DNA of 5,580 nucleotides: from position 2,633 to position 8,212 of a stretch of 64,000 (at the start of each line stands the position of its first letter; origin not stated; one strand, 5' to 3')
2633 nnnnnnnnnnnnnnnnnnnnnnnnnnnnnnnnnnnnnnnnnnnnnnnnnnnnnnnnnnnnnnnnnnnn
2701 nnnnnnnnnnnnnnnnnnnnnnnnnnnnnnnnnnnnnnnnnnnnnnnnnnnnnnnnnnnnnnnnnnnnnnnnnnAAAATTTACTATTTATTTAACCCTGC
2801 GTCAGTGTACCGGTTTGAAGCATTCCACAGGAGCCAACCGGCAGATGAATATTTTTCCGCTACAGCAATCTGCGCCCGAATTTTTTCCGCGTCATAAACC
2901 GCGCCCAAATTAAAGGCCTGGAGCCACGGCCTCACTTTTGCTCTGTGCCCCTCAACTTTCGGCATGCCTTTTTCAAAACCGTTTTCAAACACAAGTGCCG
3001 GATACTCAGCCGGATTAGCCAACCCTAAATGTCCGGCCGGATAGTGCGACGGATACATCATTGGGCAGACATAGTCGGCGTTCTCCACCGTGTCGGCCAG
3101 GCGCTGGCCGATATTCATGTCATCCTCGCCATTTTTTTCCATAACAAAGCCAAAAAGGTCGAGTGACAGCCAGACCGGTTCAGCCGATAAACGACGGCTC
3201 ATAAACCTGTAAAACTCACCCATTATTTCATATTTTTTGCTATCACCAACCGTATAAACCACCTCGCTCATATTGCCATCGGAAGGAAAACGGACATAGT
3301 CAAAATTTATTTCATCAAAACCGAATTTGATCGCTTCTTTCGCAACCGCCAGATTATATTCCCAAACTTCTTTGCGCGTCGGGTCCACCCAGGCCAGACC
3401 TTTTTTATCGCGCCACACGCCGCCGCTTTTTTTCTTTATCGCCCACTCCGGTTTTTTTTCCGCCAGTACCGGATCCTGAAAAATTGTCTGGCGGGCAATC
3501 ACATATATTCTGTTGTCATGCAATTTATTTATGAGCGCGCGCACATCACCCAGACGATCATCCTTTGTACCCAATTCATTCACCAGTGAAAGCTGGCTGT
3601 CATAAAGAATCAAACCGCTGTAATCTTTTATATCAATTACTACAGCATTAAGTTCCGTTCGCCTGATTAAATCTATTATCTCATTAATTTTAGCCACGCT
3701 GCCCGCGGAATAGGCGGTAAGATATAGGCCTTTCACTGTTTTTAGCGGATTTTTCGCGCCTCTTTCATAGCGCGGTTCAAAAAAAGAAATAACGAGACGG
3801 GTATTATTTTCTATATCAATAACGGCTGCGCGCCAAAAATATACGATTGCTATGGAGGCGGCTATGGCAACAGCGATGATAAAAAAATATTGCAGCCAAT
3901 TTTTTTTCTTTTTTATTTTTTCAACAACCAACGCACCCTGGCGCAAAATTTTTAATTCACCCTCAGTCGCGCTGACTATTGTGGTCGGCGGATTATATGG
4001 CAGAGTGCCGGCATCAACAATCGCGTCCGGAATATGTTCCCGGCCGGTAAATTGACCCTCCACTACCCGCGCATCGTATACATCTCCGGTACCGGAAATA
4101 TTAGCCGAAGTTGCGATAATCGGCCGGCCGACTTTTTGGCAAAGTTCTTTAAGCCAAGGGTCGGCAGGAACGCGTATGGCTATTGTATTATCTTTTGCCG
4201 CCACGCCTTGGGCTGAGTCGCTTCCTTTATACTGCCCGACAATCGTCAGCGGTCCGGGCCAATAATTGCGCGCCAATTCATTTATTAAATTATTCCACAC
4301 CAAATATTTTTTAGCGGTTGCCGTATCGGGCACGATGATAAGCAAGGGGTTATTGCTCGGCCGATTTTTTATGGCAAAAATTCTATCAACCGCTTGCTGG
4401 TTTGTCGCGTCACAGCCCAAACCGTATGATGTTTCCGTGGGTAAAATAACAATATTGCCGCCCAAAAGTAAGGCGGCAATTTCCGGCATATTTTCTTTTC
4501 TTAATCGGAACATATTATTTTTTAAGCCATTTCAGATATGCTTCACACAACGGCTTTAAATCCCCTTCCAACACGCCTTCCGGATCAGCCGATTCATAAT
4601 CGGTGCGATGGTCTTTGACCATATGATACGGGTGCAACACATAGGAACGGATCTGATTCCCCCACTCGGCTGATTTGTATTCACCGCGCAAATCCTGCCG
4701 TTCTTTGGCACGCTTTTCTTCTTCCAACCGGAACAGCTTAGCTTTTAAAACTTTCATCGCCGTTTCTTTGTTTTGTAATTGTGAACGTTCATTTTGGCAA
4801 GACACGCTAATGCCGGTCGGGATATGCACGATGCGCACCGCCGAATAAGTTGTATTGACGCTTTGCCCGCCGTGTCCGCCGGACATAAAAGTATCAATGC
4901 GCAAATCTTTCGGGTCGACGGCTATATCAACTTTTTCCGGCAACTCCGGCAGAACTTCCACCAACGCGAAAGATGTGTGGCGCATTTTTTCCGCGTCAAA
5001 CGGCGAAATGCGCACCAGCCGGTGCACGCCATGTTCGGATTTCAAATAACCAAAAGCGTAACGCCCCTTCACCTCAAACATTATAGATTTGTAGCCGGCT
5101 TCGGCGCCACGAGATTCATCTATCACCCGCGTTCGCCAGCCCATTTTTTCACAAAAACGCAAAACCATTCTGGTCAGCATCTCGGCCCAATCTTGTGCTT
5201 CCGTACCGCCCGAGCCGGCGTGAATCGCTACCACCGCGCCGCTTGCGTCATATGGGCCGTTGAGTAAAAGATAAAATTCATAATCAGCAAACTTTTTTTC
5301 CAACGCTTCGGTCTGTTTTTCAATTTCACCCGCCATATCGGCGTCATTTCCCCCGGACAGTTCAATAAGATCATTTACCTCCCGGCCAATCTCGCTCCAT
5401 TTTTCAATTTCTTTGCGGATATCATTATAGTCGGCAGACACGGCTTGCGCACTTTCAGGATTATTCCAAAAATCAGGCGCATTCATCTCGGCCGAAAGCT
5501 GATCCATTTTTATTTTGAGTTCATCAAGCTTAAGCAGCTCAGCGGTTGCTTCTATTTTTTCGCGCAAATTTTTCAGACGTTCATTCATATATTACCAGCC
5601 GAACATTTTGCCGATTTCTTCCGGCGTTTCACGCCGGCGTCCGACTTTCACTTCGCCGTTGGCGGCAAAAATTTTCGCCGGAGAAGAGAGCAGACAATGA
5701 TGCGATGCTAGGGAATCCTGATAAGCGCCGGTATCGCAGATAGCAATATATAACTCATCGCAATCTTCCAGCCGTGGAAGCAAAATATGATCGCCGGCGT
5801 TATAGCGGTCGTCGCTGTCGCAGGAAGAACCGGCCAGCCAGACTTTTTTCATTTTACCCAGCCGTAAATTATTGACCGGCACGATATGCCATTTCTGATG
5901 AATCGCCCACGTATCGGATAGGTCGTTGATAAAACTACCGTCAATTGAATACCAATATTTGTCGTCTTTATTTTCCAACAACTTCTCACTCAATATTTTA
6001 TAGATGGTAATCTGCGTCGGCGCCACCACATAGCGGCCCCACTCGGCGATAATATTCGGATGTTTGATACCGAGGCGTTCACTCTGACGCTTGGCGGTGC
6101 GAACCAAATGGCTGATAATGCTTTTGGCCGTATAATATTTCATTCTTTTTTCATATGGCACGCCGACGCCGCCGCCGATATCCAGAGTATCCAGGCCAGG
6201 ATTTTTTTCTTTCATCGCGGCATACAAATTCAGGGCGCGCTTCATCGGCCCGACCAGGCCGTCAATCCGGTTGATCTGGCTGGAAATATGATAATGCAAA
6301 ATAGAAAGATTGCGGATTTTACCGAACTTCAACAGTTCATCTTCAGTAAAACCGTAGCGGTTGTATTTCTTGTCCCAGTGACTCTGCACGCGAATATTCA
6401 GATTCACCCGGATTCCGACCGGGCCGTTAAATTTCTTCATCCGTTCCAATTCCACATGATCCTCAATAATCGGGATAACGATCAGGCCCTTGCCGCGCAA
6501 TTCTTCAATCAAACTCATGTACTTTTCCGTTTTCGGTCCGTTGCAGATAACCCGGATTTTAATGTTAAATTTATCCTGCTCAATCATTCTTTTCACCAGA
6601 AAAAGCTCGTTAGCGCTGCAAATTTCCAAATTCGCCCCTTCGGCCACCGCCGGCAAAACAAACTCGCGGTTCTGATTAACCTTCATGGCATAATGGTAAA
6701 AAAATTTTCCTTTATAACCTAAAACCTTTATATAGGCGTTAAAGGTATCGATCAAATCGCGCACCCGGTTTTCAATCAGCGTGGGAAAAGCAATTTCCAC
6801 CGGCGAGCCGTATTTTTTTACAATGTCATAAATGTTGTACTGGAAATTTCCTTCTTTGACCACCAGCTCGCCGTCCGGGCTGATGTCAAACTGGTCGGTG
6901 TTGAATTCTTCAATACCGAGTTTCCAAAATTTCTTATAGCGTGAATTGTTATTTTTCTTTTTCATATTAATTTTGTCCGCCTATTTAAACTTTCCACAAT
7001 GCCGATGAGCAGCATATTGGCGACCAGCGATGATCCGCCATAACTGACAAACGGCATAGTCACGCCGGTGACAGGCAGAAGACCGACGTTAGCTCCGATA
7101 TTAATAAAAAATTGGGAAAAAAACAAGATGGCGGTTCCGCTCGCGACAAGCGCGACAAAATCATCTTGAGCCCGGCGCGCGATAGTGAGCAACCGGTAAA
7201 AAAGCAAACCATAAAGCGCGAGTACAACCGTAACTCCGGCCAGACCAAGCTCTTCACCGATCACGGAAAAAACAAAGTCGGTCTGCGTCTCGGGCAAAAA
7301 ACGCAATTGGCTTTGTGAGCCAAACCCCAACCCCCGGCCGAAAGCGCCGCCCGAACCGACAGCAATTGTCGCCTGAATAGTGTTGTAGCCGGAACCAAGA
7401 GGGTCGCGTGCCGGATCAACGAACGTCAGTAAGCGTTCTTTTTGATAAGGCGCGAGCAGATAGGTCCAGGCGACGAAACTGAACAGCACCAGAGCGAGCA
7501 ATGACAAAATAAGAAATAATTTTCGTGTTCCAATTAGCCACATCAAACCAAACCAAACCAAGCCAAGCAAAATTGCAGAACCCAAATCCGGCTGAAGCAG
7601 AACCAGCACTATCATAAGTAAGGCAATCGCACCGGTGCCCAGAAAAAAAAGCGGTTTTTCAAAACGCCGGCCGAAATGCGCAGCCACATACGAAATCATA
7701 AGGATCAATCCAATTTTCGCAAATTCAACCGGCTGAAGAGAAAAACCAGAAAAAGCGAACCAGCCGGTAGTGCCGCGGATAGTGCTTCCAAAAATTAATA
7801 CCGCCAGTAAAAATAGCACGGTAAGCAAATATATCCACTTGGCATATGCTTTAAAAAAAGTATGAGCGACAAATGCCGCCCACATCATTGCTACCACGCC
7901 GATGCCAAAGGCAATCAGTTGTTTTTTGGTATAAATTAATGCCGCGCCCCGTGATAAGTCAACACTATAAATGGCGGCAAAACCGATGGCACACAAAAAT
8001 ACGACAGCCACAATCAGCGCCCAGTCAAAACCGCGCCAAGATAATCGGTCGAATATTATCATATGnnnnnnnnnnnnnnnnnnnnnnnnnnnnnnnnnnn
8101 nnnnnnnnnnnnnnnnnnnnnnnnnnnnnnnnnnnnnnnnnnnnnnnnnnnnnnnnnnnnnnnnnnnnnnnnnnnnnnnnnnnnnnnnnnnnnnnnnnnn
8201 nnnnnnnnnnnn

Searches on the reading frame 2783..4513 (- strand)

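Call 42: search_protein_families(library=pfam, proteins=[window:2783-4513:-], max_evalue=0.00001)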
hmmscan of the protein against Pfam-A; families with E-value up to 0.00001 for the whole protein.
window:2783-4513:- (576 aa): 3 families
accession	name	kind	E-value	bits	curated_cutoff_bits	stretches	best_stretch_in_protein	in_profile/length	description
PF13200.12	DUF4015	-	3.8e-101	338.7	27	1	262-569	1-313/313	Putative glycosyl hydrolase domain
PF01300.24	Sua5_yciO_yrdC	-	1.3e-49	168.6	25.1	1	16-193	3-178/178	Telomere recombination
PF14871.12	GHL6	-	6.2e-08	33.4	35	1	277-371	3-93/132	Hypothetical glycosyl hydrolase 6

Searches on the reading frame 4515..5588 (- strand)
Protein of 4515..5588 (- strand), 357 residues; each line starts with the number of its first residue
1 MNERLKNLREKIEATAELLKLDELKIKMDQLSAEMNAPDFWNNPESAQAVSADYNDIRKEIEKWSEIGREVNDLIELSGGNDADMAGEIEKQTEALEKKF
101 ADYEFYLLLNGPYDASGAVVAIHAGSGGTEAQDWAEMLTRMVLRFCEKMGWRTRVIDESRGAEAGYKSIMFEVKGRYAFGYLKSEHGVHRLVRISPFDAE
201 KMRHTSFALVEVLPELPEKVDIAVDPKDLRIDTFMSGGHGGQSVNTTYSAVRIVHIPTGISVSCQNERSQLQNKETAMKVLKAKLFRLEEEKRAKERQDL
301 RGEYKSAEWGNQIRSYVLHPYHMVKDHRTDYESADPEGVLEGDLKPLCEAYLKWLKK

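Call 43: search_protein_families(library=pfam, proteins=[window:4515-5588:-], max_evalue=0.00001)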
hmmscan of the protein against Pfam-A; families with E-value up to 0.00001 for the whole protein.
window:4515-5588:- (357 aa): 2 families
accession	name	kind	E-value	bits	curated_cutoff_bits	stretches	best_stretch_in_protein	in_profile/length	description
PF03462.23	PCRF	-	3.3e-53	180.8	24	1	26-210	3-194/194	PCRF domain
PF00472.26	RF-1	-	4e-41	140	35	1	219-328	2-116/116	RF-1 domain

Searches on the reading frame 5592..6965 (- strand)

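Call 43: search_protein_families(library=pfam, proteins=[window:5592-6965:-], max_evalue=0.00001)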
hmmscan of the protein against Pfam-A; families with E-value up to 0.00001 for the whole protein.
window:5592-6965:- (457 aa): 1 family
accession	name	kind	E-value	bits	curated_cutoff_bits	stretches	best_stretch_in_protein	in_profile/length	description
PF02784.22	Orn_Arg_deC_N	-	1.2e-24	87.5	23.4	1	71-315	4-247/247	Pyridoxal-dependent decarboxylase, pyridoxal binding domain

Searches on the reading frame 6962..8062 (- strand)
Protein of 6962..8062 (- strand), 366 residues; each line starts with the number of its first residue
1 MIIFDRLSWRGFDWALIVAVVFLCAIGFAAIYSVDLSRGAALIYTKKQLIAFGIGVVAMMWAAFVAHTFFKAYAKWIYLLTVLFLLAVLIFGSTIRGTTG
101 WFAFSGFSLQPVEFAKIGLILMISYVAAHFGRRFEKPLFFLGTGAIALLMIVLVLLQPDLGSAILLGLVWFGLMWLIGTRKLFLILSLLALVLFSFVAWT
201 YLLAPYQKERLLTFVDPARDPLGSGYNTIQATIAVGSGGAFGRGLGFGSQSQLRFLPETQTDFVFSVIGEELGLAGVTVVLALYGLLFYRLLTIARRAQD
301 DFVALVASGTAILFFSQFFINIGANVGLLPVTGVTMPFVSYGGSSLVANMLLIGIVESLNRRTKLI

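Call 43: search_protein_families(library=pfam, proteins=[window:6962-8062:-], max_evalue=0.00001)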
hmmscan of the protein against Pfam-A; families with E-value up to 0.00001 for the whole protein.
window:6962-8062:- (366 aa): 1 family
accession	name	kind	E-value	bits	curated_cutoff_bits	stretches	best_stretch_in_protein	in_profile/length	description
PF01098.24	FTSW_RODA_SPOVE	-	1.8e-93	313.8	26.4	1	16-364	3-355/356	Cell cycle protein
